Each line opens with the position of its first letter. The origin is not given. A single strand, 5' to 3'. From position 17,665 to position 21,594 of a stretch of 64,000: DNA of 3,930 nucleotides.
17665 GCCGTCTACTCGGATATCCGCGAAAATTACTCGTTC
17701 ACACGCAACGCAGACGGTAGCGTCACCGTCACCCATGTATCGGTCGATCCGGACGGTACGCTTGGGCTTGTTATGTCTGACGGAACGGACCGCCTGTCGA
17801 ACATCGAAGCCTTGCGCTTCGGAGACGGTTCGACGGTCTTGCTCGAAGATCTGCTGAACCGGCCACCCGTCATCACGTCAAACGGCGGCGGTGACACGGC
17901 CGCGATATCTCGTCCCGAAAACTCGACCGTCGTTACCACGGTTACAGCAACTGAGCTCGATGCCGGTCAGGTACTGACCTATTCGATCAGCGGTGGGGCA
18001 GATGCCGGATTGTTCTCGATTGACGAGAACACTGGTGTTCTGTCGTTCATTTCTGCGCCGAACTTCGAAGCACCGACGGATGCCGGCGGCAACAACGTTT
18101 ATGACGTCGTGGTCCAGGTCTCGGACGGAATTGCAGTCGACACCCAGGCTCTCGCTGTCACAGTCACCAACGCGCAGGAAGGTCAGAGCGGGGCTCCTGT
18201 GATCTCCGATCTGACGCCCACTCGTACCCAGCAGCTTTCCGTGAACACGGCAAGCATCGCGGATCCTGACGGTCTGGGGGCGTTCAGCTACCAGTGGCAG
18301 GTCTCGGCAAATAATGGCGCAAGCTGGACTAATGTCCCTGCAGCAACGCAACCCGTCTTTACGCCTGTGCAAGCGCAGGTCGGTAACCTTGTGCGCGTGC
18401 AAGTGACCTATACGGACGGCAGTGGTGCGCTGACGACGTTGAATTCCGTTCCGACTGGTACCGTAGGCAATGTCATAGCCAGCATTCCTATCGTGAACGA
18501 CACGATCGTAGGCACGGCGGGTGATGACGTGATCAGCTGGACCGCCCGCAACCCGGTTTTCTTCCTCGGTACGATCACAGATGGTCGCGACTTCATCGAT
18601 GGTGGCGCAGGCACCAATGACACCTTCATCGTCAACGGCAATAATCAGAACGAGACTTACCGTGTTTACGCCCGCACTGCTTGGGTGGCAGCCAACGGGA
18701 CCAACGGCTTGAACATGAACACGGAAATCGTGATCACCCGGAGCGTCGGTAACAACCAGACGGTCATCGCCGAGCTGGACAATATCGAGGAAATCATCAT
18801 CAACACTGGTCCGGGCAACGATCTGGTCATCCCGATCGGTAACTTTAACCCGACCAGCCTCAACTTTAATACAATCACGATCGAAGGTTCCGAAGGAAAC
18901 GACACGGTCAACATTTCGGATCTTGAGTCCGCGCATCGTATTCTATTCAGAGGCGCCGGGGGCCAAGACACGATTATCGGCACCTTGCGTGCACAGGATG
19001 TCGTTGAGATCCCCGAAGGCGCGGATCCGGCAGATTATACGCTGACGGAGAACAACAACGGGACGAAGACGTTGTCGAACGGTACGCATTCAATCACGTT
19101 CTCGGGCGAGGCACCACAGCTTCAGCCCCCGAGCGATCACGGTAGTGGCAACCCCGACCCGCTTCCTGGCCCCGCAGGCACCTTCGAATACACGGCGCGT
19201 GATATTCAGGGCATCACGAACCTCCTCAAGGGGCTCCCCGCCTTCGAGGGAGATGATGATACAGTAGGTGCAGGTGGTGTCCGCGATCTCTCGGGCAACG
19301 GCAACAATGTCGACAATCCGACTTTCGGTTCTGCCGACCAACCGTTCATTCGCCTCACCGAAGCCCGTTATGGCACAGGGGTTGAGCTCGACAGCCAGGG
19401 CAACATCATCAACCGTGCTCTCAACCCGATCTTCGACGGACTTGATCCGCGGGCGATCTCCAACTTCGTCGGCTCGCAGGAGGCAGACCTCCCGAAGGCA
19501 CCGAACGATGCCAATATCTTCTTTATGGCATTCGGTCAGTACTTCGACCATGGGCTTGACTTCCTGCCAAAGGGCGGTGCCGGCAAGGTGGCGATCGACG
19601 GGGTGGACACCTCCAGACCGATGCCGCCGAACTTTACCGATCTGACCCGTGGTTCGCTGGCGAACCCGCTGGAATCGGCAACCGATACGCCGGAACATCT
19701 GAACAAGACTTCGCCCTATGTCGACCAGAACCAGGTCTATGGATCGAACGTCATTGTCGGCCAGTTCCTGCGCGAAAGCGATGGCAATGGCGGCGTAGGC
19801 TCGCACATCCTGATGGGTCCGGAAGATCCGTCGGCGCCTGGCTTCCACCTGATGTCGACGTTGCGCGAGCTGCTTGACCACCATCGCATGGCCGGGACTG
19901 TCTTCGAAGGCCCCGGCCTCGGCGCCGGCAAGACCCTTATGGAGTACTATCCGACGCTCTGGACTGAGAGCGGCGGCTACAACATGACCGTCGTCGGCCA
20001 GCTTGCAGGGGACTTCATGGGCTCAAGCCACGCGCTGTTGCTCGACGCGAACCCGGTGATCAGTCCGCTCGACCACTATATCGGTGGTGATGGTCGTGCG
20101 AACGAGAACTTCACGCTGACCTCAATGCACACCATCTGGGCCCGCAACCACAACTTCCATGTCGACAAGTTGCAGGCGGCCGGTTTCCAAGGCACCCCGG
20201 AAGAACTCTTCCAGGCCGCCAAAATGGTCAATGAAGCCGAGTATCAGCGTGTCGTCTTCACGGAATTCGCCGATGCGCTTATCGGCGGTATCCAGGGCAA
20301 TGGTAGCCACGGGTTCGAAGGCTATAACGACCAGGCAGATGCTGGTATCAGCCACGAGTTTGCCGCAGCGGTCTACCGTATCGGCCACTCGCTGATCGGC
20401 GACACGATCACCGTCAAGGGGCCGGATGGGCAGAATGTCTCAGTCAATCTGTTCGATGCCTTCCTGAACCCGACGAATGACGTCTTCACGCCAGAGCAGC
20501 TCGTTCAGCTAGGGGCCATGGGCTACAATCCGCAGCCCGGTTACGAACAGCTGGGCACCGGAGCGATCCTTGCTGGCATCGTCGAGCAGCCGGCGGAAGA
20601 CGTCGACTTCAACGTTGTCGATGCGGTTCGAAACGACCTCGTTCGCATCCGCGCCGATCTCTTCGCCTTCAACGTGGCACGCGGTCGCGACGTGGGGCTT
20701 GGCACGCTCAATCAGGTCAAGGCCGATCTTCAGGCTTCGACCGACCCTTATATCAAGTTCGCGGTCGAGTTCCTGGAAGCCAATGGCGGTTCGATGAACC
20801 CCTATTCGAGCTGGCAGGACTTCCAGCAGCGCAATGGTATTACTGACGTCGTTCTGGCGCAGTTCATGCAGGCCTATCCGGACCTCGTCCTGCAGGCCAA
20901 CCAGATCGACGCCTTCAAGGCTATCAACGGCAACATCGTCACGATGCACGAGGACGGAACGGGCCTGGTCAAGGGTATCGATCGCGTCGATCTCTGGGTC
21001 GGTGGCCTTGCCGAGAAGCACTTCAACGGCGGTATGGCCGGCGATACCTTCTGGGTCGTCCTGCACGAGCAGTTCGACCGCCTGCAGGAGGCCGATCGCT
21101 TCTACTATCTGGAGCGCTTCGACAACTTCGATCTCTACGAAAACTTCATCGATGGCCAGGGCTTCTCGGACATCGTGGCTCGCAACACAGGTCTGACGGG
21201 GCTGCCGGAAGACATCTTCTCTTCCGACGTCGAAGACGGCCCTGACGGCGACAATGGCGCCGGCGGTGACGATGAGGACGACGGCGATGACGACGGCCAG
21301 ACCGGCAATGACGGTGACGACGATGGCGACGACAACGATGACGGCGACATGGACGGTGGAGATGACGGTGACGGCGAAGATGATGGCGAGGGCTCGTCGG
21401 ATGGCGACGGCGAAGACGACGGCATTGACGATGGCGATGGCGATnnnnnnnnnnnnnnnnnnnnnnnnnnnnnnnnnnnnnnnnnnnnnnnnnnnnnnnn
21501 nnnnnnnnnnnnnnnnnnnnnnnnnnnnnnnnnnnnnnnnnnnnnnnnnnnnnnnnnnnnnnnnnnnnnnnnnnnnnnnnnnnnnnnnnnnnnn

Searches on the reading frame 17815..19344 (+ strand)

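Call 63: search_protein_families(library=pfam, proteins=[window:17815-19344:+], max_evalue=0.05)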
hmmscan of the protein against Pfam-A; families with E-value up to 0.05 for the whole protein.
window:17815-19344:+ (510 aa): 1 family
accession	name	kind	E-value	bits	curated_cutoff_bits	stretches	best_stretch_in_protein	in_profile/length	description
PF00028.23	Cadherin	-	1.9e-07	31.8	28.8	1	32-109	4-82/93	Cadherin domain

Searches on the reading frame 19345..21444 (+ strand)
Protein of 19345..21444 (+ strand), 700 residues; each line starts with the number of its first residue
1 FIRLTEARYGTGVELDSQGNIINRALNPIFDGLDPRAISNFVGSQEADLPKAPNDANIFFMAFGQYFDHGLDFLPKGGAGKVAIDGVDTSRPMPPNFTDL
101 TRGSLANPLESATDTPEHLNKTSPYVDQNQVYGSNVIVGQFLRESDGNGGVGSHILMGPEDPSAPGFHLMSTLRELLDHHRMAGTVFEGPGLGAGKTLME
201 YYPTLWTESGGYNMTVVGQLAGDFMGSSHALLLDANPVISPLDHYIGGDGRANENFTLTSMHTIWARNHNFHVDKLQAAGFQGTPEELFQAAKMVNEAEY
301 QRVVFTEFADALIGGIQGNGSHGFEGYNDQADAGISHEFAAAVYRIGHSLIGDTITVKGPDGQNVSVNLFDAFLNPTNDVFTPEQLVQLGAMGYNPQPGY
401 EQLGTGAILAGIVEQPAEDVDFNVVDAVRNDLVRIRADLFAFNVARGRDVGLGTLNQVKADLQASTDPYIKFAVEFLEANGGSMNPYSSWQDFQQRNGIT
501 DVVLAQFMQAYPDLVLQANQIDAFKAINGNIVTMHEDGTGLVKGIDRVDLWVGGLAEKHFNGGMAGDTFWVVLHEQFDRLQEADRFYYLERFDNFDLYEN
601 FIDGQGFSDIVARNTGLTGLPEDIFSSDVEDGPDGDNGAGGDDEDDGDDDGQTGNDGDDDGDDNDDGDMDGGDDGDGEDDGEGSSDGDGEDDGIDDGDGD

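Call 63: search_protein_families(library=pfam, proteins=[window:19345-21444:+], max_evalue=0.05)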
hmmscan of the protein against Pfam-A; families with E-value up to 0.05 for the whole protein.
window:19345-21444:+ (700 aa): 1 family
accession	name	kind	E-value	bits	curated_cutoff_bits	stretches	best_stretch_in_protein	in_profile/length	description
PF03098.20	An_peroxidase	-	2.8e-66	224.6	25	3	243-462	208-416/530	Animal haem peroxidase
